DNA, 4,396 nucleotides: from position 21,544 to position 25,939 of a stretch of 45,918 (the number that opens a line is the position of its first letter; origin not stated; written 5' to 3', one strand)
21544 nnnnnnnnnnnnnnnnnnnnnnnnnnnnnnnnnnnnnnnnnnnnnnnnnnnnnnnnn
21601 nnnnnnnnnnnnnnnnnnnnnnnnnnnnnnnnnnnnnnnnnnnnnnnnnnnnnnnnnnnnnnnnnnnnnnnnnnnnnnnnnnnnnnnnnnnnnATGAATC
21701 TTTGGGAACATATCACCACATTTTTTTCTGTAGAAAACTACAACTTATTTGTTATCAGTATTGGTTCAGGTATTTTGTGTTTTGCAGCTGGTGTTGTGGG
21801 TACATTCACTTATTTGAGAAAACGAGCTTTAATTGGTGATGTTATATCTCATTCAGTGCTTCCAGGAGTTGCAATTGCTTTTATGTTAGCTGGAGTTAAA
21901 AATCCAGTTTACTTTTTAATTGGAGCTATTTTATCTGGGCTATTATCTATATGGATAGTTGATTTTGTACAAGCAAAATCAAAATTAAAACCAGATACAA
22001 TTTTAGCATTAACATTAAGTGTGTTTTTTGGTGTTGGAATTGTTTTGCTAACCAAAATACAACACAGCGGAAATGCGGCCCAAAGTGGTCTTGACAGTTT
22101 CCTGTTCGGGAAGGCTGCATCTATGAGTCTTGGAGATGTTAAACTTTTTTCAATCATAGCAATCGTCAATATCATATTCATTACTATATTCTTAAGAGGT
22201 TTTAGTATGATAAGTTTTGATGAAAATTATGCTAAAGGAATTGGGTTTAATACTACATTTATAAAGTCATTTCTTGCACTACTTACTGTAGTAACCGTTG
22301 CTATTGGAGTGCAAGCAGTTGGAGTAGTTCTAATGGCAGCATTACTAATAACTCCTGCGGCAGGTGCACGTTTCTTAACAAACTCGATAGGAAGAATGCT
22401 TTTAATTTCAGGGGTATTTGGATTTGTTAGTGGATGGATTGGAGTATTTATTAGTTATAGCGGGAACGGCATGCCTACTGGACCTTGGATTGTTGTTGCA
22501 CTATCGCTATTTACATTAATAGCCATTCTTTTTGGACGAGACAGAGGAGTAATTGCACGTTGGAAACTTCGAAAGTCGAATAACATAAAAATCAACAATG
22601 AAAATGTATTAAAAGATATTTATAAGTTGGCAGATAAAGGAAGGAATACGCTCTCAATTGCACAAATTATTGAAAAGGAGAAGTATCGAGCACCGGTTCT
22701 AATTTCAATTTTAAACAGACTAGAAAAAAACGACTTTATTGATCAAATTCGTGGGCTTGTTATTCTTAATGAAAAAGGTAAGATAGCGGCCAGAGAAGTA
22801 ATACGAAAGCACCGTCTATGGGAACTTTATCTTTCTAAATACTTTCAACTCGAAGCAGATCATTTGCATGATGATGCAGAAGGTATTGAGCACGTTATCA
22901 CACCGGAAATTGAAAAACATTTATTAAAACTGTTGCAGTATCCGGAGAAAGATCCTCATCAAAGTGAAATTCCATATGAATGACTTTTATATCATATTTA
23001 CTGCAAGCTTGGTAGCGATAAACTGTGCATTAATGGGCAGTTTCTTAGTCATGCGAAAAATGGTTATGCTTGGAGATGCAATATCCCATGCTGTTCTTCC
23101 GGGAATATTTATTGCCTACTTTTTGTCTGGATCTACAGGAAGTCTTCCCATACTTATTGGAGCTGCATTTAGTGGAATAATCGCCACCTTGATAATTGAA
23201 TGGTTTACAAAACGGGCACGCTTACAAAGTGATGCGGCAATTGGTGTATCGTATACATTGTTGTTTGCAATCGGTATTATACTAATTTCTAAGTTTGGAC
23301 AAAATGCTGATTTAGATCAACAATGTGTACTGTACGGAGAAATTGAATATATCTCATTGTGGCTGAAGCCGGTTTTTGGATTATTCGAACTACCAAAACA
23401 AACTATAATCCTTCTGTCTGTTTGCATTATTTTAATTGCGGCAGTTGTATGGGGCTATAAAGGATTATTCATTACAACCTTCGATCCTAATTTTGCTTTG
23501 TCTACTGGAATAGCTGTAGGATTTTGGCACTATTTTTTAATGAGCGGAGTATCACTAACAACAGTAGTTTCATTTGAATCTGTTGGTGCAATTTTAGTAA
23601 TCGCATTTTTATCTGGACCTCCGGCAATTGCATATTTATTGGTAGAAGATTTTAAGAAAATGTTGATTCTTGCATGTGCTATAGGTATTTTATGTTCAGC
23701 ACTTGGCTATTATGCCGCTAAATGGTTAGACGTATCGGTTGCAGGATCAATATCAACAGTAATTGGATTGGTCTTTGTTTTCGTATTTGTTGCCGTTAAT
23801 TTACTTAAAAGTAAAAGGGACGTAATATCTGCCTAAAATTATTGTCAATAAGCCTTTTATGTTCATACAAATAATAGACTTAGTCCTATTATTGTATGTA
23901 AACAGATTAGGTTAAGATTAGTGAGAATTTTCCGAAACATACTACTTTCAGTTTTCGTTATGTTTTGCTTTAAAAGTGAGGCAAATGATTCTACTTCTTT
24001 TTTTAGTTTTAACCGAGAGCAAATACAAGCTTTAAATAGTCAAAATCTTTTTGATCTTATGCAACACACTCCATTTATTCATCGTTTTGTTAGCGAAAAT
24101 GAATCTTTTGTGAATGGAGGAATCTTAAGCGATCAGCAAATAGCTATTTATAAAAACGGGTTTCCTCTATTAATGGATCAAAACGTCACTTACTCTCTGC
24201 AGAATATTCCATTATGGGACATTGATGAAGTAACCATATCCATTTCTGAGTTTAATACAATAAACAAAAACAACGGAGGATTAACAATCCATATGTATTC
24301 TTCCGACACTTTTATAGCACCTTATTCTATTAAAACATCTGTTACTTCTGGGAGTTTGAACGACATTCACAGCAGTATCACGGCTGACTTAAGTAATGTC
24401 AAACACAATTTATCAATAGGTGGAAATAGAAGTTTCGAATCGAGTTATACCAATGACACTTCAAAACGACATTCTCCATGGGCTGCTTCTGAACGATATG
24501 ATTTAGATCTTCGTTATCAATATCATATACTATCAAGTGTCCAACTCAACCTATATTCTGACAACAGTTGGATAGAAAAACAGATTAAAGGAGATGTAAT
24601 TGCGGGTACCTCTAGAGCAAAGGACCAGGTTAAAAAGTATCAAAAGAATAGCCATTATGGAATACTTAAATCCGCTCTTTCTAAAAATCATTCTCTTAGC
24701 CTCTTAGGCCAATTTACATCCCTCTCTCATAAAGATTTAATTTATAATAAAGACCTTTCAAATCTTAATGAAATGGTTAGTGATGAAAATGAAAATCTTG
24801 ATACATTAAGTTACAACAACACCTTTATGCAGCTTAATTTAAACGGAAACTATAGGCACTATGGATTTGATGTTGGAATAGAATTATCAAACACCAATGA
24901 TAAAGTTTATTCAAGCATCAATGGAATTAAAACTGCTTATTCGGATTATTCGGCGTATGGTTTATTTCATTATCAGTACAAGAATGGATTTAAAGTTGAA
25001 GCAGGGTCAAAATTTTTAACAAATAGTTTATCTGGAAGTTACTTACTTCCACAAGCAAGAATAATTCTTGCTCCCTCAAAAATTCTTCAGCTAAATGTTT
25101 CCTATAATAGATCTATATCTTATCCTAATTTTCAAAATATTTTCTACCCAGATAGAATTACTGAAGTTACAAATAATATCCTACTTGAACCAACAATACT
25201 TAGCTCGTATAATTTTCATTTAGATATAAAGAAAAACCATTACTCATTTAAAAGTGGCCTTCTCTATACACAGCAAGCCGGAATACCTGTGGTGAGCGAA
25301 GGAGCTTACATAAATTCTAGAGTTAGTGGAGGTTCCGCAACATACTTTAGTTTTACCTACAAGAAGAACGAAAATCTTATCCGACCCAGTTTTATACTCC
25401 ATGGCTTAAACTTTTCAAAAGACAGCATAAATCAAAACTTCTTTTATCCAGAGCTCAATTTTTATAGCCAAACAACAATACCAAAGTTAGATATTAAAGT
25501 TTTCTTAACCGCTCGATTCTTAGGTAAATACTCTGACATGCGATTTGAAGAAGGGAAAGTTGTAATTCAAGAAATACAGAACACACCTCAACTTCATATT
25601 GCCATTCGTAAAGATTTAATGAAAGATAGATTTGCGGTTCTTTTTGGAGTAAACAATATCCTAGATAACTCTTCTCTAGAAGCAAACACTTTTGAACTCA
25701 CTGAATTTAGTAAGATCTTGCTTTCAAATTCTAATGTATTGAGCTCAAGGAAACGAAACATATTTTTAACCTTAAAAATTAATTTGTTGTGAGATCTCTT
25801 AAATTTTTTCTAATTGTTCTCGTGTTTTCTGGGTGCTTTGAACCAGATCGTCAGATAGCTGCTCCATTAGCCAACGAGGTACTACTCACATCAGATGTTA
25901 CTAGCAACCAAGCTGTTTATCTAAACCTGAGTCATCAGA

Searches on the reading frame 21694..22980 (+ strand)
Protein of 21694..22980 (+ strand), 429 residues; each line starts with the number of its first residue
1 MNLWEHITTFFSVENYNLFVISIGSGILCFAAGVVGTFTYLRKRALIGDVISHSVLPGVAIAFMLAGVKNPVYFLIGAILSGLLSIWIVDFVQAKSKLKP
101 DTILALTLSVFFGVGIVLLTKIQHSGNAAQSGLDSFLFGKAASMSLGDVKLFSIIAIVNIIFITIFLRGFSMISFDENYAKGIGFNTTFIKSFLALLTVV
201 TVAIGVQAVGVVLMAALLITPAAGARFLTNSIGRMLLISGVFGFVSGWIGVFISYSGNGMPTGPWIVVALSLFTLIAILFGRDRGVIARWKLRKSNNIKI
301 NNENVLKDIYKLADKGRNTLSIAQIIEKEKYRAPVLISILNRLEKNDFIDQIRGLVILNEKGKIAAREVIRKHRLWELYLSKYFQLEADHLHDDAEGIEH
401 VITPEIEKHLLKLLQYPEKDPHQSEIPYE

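Call 66: search_protein_families(library=pfam, proteins=[window:21694-22980:+], max_evalue=0.00001)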
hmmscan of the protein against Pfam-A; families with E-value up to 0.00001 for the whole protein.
window:21694-22980:+ (429 aa): 3 families
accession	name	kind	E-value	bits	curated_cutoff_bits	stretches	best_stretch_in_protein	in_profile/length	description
PF00950.22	ABC-3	-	2.4e-59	201.4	20.1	1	22-280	9-257/258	ABC 3 transport family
PF02742.21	Fe_dep_repr_C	-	3.3e-23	81.9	27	1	360-427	2-69/70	Iron dependent repressor, metal binding and dimerisation domain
PF01032.23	FecCD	-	3.4e-08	33.3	26.5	1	58-246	86-274/311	FecCD transport family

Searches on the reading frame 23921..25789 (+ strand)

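Call 66: search_protein_families(library=pfam, proteins=[window:23921-25789:+], max_evalue=0.00001)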
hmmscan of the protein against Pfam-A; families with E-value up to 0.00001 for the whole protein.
window:23921-25789:+ (623 aa): 1 family
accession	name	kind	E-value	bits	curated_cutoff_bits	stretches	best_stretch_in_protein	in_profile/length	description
PF07715.20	Plug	-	6.5e-06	27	23.9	0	26-106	8-90/107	TonB-dependent Receptor Plug Domain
